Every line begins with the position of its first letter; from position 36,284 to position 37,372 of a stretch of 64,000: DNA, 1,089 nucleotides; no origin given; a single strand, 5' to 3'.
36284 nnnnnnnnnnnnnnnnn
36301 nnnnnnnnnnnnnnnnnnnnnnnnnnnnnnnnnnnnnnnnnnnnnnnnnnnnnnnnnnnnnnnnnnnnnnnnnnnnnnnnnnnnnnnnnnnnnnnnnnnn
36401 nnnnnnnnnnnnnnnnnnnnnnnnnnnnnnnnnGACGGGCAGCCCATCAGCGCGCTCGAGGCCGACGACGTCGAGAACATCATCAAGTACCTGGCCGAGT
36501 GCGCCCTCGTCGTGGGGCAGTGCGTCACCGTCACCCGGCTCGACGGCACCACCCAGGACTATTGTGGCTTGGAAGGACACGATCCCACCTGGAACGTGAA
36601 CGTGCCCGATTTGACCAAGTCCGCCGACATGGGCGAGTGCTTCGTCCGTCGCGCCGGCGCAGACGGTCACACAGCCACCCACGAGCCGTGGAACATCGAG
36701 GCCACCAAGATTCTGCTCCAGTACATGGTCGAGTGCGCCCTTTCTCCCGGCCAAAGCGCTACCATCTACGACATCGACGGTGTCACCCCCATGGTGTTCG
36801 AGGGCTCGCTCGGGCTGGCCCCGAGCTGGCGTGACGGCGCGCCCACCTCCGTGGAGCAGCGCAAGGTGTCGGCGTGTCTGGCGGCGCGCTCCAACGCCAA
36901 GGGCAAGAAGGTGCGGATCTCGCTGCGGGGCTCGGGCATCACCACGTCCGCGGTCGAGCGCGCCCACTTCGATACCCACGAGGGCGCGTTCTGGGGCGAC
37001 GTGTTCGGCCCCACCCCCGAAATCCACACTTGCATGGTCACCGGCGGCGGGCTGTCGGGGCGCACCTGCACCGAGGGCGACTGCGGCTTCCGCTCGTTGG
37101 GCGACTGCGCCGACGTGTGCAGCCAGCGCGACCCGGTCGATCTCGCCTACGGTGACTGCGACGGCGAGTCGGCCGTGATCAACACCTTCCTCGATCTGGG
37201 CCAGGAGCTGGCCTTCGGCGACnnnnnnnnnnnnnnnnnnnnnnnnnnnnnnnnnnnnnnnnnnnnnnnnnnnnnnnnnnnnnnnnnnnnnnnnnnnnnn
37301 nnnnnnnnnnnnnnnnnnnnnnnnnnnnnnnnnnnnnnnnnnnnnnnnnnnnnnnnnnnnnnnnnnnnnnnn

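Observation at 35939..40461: Secreted pentapeptide/RCC1/DNRLRE lipoprotein with hypervariable-looking 15-bp x5 repeat, co-transcribed with a Ser/Thr kinase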

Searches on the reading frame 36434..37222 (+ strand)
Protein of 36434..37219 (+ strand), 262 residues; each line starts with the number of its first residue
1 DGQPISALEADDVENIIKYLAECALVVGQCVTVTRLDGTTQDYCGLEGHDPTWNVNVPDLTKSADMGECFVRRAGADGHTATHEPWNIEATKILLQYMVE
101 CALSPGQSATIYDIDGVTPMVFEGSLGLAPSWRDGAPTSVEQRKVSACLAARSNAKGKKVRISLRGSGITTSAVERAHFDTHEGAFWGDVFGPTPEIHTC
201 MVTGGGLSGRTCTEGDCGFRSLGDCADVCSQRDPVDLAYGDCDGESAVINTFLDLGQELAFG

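Call 8: search_protein_families(library=pfam, proteins=[window:36440-37190:+], max_evalue=10)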
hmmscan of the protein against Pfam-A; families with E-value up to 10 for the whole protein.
window:36440-37190:+ (250 aa): 1 family
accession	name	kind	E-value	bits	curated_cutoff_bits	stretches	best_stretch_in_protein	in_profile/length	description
PF20258.4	tRNA_Me_trans_C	-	0.17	12.7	20.6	1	45-113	5-69/77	Aminomethyltransferase beta-barrel domain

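Call 17: find_related_loci(query=A1, collection=genome_contigs, flank=10000)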
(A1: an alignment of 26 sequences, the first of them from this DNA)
Query A1 (262 aa) in genome_contigs; peptide patterns used: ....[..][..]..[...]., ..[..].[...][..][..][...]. (x = any residue, [..] = any of these).
445 stretches matched a pattern; 235 encode a relative of the query (tblastn E <= 1e-3); the best 80 are kept; 80 distinct loci.
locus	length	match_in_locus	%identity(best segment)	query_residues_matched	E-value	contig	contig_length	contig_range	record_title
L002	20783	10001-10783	49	1-261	3e-80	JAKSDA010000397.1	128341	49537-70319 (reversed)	MAG: Proteobacteria bacterium isolate MAG.37 k141_6563782, whole genome shotgun sequence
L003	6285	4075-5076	45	1-261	7e-64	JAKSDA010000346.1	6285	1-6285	MAG: Proteobacteria bacterium isolate MAG.37 k141_5402788, whole genome shotgun sequence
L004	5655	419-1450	44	1-261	3e-63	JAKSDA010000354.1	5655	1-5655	MAG: Proteobacteria bacterium isolate MAG.37 k141_1785280, whole genome shotgun sequence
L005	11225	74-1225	42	1-261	2e-58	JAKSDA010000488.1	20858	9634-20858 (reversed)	MAG: Proteobacteria bacterium isolate MAG.37 k141_1477208, whole genome shotgun sequence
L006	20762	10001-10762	40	4-258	3e-58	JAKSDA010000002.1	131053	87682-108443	MAG: Proteobacteria bacterium isolate MAG.37 k141_7747269, whole genome shotgun sequence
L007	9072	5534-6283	43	1-254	6e-58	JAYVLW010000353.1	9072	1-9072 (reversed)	MAG: Myxococcales bacterium isolate GL56_Down_metabat_34 GL56_Down_metabat_34_352, whole genome shotgun sequence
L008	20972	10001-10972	41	1-252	3e-56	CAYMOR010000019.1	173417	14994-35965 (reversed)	MAG TPA_asm: uncultured Haliangium sp. isolate binchicken_co237_99 genome assembly, contig: NODE_80_length_173417_cov_21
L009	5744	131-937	39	2-261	5e-55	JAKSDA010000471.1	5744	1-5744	MAG: Proteobacteria bacterium isolate MAG.37 k141_4764295, whole genome shotgun sequence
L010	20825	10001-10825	43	8-261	1e-51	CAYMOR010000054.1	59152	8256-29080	MAG TPA_asm: uncultured Haliangium sp. isolate binchicken_co237_99 genome assembly, contig: NODE_337_length_59152_cov_18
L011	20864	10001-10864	39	1-261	4e-50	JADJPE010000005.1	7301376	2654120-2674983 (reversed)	MAG: Deltaproteobacteria bacterium isolate Fred_18-Q3-R57-64_BATAC.308 tig01546525-10-72987380, whole genome shotgun seq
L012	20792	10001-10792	44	1-262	8e-66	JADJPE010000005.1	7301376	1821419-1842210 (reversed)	MAG: Deltaproteobacteria bacterium isolate Fred_18-Q3-R57-64_BATAC.308 tig01546525-10-72987380, whole genome shotgun seq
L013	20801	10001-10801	39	4-252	2e-48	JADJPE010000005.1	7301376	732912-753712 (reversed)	MAG: Deltaproteobacteria bacterium isolate Fred_18-Q3-R57-64_BATAC.308 tig01546525-10-72987380, whole genome shotgun seq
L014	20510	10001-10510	49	91-261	1e-47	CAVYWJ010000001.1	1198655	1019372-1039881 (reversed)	MAG: uncultured delta proteobacterium isolate MFD01275.bin.1.74 genome assembly, contig: contig_4693, whole genome shotg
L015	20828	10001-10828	38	1-261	1e-47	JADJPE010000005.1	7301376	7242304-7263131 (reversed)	MAG: Deltaproteobacteria bacterium isolate Fred_18-Q3-R57-64_BATAC.308 tig01546525-10-72987380, whole genome shotgun seq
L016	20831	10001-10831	38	4-262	5e-46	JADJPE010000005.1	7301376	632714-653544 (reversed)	MAG: Deltaproteobacteria bacterium isolate Fred_18-Q3-R57-64_BATAC.308 tig01546525-10-72987380, whole genome shotgun seq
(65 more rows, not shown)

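Call 18: search_solved_structures(query=A1, max_evalue=1)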
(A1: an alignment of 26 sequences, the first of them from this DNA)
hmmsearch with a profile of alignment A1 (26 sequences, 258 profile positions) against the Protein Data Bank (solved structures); distinct sequences matched with E-value up to 1: 0.

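Call 51: predict_structure(alignment_id=A1)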
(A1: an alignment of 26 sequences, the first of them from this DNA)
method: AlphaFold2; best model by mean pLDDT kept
length: 262 residues; sequences in the alignment: 26
mean_pLDDT: 88.9   pTM: 0.75
mean pLDDT of the five models: 88.9, 85.3, 84.7, 84.6, 84.4
residues with pLDDT >= 90: 175; 70-90: 66; 50-70: 14; < 50: 7
segments of 3 or more residues with pLDDT < 50: 258-262
pLDDT, mean of each block of 10 residues (from residue 1): 70 93 96 92 96 86 93 94 83 94 94 88 95 92 96 83 92 93 95 93 75 71 96 95 97 68 42
secondary structure, 60 per line:
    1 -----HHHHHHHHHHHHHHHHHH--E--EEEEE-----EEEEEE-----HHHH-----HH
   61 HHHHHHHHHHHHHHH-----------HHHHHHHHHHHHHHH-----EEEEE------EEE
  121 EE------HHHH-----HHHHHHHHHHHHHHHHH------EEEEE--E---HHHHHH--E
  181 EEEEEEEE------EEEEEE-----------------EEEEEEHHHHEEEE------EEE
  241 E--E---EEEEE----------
elements in order: H6-23 E29-33 E39-44 H50-53 H59-75 H87-101 E107-111 E118-122 H129-132 H138-154 E161-165 H172-177 E180-188 E195-200 E218-223 H224-227 E228-231 E238-241 E248-252

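Call 57: fold_search(model_id=the predicted structure, library=pdb)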
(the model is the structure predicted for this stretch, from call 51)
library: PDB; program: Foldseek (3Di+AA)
matches with E <= 10: 264; with E <= 0.001: 0
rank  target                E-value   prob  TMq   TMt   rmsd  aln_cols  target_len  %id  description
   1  4gyi                  1.2e+00  0.09  0.16  0.13   9.5       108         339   15  Crystal structure of the Rio2 kinase-ADP/Mg2+-phosphoaspartate complex from Chaetomium thermophilum (released 2012-10-17)
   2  7l7s_H                1.5e+00  0.01  0.10  0.06  20.5       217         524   12  Human mitochondrial chaperonin mHsp60 (released 2021-08-25)
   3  8svt_B                1.5e+00  0.03  0.10  0.09  18.9       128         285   13  Crystal structure of pregnane X receptor ligand binding domain in complex with SJPYT-331 (released 2024-05-15)
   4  9g33_DH               2.0e+00  0.06  0.14  0.19  15.4       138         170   11  Stalled 90S - Utp23-Krr1-deltaC3 (released 2025-06-18)
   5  4zy2_E                2.1e+00  0.02  0.12  0.07  17.3       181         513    8  X-ray crystal structure of PfA-M17 in complex with hydroxamic acid-based inhibitor 10o (released 2016-03-30)
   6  2p6k_A                2.1e+00  0.01  0.11  0.11  14.3       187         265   13  Crystal structure of PH0725 from Pyrococcus horikoshii OT3 (released 2007-09-18)
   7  5da8_L                2.1e+00  0.01  0.10  0.07  19.4       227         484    9  Crystal structure of chaperonin GroEL from (released 2015-10-14)
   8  8x4n_A                2.2e+00  0.07  0.13  0.23  11.0        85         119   12  Crystal structure of the PI3P-binding domain of Legionella SetA in complex with inositol 1,3-bisphosphate (released 2025-02-19)
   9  6dlj                  2.2e+00  0.05  0.12  0.06  15.4       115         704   13  Crystal structure of Mycobacterium tuberculosis malate synthase in complex with 2-Nitro-phenyldiketoacid (released 2018-09-05)
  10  6eup_A                2.4e+00  0.03  0.09  0.14  20.4       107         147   16  Crystal structure of Neisseria meningitidis NadA variant 3 double mutant A33I-I38L (released 2018-10-10)
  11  7k3z_C                2.4e+00  0.03  0.10  0.05  14.0       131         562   11  P. falciparum Cpn60 D474A mutant bound to ATP (released 2021-04-21)
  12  5hhl_C                2.5e+00  0.02  0.08  0.08  16.8       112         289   10  Reverse transcriptase domain of group II intron maturase from Eubacterium rectale in P21 space group (released 2016-05-04)
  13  5d0q_A                2.5e+00  0.02  0.10  0.05  17.6       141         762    8  BamACDE complex, outer membrane beta-barrel assembly machinery (BAM) complex (released 2016-03-09)
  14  2eh4_A                2.5e+00  0.01  0.11  0.11  14.3       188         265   13  Mutant T146M structure of PH0725 from Pyrococcus horikoshii OT3 (released 2007-09-04)
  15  5da8_C                2.5e+00  0.01  0.09  0.06  20.6       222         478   10  Crystal structure of chaperonin GroEL from (released 2015-10-14)
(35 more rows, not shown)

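Call 59: find_homologous_proteins(query=A1, max_evalue=0.00001)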
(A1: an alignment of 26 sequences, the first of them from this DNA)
Query A1 (26 sequences) (262 aa, profile of the alignment): 245 proteins with E <= 0.00001 among 7202 candidates; the best 120 are listed.
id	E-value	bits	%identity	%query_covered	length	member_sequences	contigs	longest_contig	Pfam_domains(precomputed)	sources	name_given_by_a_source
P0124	2.1e-94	333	46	93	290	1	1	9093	PF13540.13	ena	-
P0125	1.6e-61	226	40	80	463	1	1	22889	PF01744.26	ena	-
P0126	7.3e-53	197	51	58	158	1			-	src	-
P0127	3.6e-40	156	39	61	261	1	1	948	-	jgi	jgi:hypothetical protein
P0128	2.3e-38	150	37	63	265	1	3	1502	-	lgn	-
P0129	5.0e-38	149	37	61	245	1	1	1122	-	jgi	jgi:hypothetical protein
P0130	1.5e-37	147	39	61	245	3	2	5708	-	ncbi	ncbi:MAG: hypothetical protein AB7T06_42535 [Kofleriaceae bacterium]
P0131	3.8e-37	146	39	61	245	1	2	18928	-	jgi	jgi:hypothetical protein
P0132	4.7e-37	146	41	63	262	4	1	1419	-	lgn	-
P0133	8.9e-37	145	38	63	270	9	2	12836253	-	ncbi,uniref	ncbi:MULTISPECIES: hypothetical protein [Sorangium]|uniref:hypothetical protein n=1 Tax=Sorangium Ta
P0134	1.2e-36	144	36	63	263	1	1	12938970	-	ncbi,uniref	ncbi:hypothetical protein [Sorangium sp. So ce1335]|uniref:hypothetical protein n=1 Tax=Sorangium sp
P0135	2.8e-36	143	38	57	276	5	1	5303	-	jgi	jgi:hypothetical protein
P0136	4.1e-36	142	43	53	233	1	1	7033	-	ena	-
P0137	7.6e-36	142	36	63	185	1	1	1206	-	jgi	jgi:hypothetical protein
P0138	3.0e-35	140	31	92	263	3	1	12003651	-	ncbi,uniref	ncbi:hypothetical protein [Sorangium sp. So ce362]|uniref:hypothetical protein n=1 Tax=Sorangium sp.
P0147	8.6e-33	132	38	43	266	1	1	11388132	-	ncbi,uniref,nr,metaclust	ncbi:hypothetical protein [Chondromyces crocatus]|uniref:Lipoprotein n=1 Tax=Chondromyces crocatus T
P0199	5.9e-30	122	39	63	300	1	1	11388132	-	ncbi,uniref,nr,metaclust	ncbi:hypothetical protein [Chondromyces crocatus]|uniref:Lipoprotein n=1 Tax=Chondromyces crocatus T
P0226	1.0e-28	118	37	59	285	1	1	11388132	-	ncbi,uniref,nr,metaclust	ncbi:hypothetical protein [Chondromyces crocatus]|uniref:Lipoprotein n=1 Tax=Chondromyces crocatus T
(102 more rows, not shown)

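Call 60: find_encoding_contigs(protein=P0147, flank=8000, max_places=2)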
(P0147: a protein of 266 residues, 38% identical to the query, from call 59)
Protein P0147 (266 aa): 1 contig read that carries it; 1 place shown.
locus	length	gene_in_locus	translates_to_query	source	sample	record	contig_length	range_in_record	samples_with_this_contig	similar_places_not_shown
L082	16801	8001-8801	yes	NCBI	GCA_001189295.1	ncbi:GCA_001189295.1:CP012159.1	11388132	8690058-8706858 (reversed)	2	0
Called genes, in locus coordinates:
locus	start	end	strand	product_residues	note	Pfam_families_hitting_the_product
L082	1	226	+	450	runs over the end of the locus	-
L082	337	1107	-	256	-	PF03364:Polyketide_cyc (weak)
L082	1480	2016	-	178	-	PF04519:Bactofilin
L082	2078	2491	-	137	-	PF01894:YjbQ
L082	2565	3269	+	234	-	-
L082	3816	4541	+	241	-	-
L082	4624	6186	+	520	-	-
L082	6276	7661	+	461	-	-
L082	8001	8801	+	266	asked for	-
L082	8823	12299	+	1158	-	PF00069:Pkinase, PF07714:PK_Tyr_Ser-Thr, PF00515:TPR_1 (faint), PF13414:TPR_11 (faint), PF13431:TPR_17 (faint)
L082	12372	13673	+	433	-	PF05343:Peptidase_M42 (faint), PF04389:Peptidase_M28, PF01546:Peptidase_M20 (weak)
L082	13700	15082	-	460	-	-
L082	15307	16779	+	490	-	PF07732:Cu-oxidase_3, PF00394:Cu-oxidase, PF07731:Cu-oxidase_2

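Call 61: find_encoding_contigs(protein=P0199, flank=8000, max_places=2)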
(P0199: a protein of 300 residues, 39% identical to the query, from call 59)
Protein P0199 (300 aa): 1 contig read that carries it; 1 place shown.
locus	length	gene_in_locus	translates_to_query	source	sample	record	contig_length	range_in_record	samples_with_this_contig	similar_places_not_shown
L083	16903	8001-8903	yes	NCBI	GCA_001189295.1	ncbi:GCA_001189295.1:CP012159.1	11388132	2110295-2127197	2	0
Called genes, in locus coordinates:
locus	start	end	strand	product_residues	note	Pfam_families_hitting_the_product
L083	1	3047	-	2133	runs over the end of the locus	PF00672:HAMP, PF18947:HAMP_2, PF00672:HAMP, PF18947:HAMP_2, PF00672:HAMP, PF18947:HAMP_2, PF00672:HAMP, PF18947:HAMP_2, +24 more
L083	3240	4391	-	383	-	PF00756:Esterase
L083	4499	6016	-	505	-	PF00732:GMC_oxred_N, PF05199:GMC_oxred_C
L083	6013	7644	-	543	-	PF00291:PALP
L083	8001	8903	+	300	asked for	-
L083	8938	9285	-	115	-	-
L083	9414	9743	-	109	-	-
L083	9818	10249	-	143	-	-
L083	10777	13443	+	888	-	PF17764:PriA_3primeBD, PF04851:ResIII (weak), PF00270:DEAD, PF18319:Zn_ribbon_PriA (faint), PF00271:Helicase_C (weak), PF18074:PriA_C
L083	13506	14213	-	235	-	-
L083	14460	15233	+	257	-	-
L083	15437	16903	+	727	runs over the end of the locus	-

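Call 62: find_encoding_contigs(protein=P0226, flank=8000, max_places=2)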
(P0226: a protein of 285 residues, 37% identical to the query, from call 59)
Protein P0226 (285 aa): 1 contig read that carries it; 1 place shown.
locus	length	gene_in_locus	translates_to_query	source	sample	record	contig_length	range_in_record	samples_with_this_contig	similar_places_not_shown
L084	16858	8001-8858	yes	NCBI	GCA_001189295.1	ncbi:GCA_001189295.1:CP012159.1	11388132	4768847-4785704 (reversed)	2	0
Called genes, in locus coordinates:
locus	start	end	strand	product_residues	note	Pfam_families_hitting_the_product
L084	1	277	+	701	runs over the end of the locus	PF02897:Peptidase_S9_N, PF00326:Peptidase_S9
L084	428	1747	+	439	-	-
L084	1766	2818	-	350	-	-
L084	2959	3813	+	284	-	-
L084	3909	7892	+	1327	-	PF00069:Pkinase, PF07714:PK_Tyr_Ser-Thr, PF03109:ABC1 (weak), PF13191:AAA_16, PF00515:TPR_1 (faint), PF07719:TPR_2 (faint), PF13424:TPR_12 (faint)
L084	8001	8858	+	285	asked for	-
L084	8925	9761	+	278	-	-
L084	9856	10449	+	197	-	PF13180:PDZ_2 (weak)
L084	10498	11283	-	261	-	-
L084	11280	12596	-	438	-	-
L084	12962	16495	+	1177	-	PF03219:TLC (faint), PF02985:HEAT (faint), PF13646:HEAT_2, PF00027:cNMP_binding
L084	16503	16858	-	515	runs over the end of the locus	-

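Call 72: search_protein_families(library=ncbifam, proteins=[window:36434-37219:+], max_evalue=0.01)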
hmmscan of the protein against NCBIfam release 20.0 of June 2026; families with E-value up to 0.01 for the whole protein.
window:36434-37219:+ (262 aa): 0 families

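Call 80: search_protein_representatives(alignment_id=A1)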
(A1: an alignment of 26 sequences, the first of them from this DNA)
Query: 26 sequences, 258 profile positions. Proteins with E-value up to 0.001 (for the whole library): 2172; up to 1e-10: 1613; up to 1e-30: 127. The best 150 are listed.
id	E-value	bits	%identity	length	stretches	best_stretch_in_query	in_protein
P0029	2.2e-116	403.8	-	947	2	4-258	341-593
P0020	1.7e-110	384.5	-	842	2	4-258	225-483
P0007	4.1e-108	376.7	-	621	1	1-258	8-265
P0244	2.5e-105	367.6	-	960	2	1-258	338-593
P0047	2.5e-103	361.0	-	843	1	2-256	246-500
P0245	2.7e-103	360.9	-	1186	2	2-258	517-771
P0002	3.9e-102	357.1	-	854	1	3-258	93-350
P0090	7.9e-98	343.0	-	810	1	2-258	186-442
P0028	7.0e-96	336.6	-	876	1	1-258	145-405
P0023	2.5e-95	334.8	-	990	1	2-258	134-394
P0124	6.8e-95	333.4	-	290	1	16-258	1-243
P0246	9.6e-87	306.7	-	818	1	5-258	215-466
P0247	3.4e-85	301.6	-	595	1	2-255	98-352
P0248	8.8e-84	297.0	-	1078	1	4-258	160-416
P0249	3.3e-83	295.1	-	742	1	6-258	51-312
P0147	2.7e-33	131.5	-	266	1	88-249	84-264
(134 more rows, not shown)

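Call 83: fold_search(model_id=the predicted structure, library=viral)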
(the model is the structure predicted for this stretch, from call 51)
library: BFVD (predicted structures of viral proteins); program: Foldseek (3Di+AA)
matches with E <= 10: 364; with E <= 0.001: 0
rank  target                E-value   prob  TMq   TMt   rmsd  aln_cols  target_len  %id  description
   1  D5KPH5                1.5e-01  0.23  0.15  0.20  11.9       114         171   14  RNA-directed RNA polymerase (Fragment) [Hepacivirus hominis]
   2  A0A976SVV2            3.1e-01  0.13  0.12  0.11  13.0       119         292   10  (no name in the UniProt tables at hand)
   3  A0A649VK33            5.4e-01  0.06  0.11  0.10  16.4       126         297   17  ERF family ssDNA binding protein [Microbacterium phage Megan]
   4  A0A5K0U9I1            6.1e-01  0.05  0.10  0.09  13.1       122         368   15  Uncharacterized protein [Yasminevirus sp. GU-2018]
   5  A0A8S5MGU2            6.5e-01  0.04  0.09  0.10  23.6       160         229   13  DUF4376 domain-containing protein [Podoviridae sp. ctqve24]
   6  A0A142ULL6            6.5e-01  0.03  0.11  0.10  21.9       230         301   11  Tail assembly chaperone [Mycobacterium phage SkinnyPete]
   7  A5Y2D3                6.9e-01  0.08  0.12  0.11  12.6        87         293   17  (no name in the UniProt tables at hand)
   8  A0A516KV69            8.3e-01  0.09  0.12  0.05  12.7        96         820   14  (no name in the UniProt tables at hand)
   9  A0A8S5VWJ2            9.4e-01  0.08  0.09  0.07  12.7        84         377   15  (no name in the UniProt tables at hand)
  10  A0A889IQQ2            1.0e+00  0.08  0.14  0.18  14.3       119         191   15  (no name in the UniProt tables at hand)
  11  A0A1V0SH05            1.1e+00  0.04  0.12  0.14  17.2       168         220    8  Uncharacterized protein [Hokovirus HKV1]
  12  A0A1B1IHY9            1.1e+00  0.03  0.09  0.05  19.4       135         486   14  DNA-directed DNA polymerase [Skeletonema virus LDF-2015a]
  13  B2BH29                1.1e+00  0.35  0.20  0.19   6.2        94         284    6  RNA-dependant RNA polymerase (Fragment) [Eriocheir sinensis reovirus]
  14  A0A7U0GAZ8            1.1e+00  0.03  0.09  0.15  14.9       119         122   12  (no name in the UniProt tables at hand)
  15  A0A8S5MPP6            1.1e+00  0.02  0.10  0.08  22.4       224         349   10  Capsid protein [Siphoviridae sp. ctu7G16]
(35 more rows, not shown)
